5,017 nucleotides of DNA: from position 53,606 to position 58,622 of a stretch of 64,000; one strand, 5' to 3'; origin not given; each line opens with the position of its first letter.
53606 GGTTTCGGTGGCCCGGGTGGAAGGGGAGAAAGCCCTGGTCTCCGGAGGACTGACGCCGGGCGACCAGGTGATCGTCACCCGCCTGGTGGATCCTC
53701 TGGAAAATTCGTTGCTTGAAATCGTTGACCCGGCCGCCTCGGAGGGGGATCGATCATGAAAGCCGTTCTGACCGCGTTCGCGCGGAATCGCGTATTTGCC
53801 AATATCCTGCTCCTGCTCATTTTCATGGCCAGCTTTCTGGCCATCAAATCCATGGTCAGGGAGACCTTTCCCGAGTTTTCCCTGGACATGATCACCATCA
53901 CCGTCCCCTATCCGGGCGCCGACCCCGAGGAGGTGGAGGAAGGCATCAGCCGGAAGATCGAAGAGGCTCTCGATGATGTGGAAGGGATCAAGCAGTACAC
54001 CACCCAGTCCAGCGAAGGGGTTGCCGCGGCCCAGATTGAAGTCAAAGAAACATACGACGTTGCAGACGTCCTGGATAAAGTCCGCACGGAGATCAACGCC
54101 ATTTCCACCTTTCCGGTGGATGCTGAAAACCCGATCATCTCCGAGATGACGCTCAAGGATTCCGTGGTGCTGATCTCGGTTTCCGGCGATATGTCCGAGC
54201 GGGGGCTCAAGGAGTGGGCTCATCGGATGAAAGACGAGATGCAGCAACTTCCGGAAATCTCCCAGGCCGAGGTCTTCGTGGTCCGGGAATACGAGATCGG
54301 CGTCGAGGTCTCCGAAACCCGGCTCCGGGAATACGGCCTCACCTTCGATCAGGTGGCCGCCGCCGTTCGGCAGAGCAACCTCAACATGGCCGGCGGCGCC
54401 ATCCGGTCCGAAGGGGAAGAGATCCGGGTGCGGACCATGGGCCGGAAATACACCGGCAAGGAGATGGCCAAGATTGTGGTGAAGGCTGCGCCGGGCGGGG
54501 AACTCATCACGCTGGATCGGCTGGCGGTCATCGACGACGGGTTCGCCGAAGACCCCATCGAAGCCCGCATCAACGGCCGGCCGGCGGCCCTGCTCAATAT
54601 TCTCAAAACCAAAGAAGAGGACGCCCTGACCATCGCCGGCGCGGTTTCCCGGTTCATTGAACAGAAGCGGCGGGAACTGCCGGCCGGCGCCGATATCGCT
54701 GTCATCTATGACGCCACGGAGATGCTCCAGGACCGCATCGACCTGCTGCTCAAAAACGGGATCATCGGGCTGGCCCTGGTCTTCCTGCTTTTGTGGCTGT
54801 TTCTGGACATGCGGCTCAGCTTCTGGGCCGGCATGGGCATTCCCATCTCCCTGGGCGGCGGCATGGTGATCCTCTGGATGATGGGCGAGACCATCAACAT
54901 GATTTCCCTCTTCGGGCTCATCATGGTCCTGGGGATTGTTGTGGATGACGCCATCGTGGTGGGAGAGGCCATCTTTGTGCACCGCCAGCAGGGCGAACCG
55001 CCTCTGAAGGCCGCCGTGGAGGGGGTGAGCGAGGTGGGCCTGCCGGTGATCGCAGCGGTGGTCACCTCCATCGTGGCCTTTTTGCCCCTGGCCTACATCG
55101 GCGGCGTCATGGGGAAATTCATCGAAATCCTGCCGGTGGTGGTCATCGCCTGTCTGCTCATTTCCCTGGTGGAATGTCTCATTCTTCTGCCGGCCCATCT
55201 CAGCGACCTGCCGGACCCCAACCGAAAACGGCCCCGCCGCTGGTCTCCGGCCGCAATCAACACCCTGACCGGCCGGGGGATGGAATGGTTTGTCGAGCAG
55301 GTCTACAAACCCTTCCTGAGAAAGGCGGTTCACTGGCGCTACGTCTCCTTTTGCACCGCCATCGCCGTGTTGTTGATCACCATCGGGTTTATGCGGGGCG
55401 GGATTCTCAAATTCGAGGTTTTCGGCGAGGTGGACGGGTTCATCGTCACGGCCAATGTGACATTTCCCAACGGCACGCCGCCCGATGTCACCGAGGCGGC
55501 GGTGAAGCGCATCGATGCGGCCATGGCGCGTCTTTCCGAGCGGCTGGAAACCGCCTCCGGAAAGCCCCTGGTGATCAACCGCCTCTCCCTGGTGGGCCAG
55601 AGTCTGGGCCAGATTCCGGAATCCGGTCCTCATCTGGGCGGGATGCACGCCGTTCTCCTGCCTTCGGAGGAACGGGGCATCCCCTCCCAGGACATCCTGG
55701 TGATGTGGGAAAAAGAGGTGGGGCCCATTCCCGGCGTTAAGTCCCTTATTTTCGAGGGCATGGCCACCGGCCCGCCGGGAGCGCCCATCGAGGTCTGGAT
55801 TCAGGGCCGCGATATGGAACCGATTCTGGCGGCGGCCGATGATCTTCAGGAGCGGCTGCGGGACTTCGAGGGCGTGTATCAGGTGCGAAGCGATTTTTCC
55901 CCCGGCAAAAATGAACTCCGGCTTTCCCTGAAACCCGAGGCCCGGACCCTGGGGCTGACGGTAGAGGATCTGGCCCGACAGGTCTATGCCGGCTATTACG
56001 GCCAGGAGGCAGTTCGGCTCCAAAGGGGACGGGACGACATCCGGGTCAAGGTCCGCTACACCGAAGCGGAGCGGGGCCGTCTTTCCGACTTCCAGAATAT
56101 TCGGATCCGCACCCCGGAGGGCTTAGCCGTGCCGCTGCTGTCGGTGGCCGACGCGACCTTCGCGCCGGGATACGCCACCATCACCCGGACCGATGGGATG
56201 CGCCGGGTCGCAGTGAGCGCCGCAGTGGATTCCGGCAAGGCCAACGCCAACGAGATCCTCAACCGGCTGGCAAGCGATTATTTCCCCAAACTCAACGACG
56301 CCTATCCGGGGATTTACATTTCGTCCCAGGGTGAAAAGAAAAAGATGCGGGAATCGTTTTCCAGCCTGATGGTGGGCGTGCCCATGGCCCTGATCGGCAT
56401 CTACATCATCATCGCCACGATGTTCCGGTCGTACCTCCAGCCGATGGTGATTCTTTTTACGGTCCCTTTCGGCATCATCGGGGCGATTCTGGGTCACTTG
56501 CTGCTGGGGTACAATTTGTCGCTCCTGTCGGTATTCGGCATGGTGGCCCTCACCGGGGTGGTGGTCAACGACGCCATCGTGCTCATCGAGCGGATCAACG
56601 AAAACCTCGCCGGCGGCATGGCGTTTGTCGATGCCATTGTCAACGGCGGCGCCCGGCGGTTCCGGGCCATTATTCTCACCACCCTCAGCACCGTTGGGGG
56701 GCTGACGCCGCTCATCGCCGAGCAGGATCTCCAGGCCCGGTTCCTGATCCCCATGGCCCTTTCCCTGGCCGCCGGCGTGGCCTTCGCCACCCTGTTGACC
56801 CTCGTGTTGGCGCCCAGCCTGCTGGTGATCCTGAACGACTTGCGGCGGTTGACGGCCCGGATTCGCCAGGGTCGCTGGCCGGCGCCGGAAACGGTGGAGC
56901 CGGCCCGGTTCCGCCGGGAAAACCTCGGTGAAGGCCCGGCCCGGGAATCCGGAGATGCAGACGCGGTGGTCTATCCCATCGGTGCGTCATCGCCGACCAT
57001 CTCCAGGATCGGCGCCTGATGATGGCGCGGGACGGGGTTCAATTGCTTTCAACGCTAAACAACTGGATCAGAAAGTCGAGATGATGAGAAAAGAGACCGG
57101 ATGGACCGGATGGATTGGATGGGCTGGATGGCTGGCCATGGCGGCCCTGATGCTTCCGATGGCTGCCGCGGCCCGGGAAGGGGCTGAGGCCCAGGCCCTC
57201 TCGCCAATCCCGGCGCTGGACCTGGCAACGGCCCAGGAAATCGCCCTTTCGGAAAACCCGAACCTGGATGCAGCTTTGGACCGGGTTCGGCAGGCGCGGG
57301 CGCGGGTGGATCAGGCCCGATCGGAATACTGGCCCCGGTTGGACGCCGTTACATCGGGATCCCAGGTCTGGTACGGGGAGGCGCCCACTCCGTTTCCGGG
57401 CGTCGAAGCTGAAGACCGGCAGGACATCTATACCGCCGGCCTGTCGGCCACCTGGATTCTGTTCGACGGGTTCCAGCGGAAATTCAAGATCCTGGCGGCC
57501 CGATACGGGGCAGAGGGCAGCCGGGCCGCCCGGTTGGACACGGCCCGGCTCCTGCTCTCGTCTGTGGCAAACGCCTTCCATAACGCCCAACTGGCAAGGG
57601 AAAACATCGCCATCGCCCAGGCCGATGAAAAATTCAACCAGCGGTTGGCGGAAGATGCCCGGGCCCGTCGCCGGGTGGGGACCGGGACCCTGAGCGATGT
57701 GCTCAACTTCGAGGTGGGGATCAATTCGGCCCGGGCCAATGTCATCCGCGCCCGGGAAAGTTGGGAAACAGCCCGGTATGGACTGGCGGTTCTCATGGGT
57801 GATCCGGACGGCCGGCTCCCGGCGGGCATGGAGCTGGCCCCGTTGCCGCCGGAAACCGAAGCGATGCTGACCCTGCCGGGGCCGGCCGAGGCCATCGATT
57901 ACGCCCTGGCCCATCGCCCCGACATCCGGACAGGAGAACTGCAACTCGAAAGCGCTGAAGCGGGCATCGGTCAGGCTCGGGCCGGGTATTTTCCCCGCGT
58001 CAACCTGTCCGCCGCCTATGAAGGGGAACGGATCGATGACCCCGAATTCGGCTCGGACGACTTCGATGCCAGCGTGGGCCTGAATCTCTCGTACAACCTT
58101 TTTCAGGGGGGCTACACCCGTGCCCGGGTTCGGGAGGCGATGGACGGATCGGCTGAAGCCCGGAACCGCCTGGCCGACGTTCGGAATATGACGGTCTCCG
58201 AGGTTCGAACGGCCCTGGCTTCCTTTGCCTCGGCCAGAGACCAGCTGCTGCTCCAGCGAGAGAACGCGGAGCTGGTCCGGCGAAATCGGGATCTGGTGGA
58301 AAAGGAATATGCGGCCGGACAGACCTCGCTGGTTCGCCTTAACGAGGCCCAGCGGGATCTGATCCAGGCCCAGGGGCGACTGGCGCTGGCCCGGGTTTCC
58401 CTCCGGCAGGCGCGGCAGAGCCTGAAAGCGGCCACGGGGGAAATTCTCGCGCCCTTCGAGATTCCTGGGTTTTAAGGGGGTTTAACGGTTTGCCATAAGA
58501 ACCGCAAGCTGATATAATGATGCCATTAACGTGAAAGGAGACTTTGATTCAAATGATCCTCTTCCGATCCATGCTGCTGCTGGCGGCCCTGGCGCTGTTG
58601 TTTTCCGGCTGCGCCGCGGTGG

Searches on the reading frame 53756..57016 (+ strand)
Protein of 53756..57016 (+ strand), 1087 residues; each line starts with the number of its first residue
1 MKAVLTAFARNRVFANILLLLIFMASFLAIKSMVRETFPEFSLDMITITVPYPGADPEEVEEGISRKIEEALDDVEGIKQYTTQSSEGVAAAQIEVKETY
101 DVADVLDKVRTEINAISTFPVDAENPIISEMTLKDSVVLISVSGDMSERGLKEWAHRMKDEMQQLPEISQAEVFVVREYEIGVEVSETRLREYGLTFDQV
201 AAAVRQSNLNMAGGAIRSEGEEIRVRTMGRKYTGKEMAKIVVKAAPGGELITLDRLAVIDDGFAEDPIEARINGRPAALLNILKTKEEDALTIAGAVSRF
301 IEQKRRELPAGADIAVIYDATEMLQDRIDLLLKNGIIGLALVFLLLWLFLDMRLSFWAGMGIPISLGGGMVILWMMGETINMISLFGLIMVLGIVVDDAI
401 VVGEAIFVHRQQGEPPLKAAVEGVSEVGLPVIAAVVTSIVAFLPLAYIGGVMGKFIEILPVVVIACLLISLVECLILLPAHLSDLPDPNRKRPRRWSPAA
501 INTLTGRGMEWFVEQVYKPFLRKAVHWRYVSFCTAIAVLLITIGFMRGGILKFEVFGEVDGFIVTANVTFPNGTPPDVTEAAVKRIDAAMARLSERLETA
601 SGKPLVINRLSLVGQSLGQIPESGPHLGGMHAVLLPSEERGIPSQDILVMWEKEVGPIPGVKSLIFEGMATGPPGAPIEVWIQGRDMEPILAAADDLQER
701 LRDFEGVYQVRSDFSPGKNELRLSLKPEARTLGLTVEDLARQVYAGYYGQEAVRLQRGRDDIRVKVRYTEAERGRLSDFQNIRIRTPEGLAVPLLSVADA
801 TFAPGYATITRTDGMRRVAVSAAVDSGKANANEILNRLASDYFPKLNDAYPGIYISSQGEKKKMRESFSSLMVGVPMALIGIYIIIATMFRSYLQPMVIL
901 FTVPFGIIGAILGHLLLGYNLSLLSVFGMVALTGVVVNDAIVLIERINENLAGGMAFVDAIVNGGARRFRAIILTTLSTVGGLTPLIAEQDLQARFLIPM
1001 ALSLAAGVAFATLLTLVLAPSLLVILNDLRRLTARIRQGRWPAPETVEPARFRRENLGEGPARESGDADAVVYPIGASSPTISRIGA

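Call 8: search_protein_families(library=pfam, proteins=[window:53756-57016:+], max_evalue=0.001)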
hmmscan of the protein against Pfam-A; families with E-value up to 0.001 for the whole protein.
window:53756-57016:+ (1087 aa): 3 families
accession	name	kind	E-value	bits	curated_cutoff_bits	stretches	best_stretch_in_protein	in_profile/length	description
PF00873.25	ACR_tran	-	1.7e-159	533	28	1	7-1026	4-1020/1021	AcrB/AcrD/AcrF family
PF03176.21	MMPL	-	2.3e-07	30.5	20.5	1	869-1042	143-320/333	MMPL family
PF02355.23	SecD_SecF_C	-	8.3e-06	25.8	20.5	1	870-1026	32-186/189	Protein export membrane protein SecD/SecF, C-terminal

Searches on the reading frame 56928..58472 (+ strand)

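Call 8: search_protein_families(library=pfam, proteins=[window:56928-58472:+], max_evalue=0.001)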
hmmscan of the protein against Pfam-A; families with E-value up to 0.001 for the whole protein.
window:56928-58472:+ (515 aa): 1 family
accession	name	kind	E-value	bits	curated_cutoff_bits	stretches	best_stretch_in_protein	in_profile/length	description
PF02321.23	OEP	-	4.5e-67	225.9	22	2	320-504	2-187/187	Outer membrane efflux protein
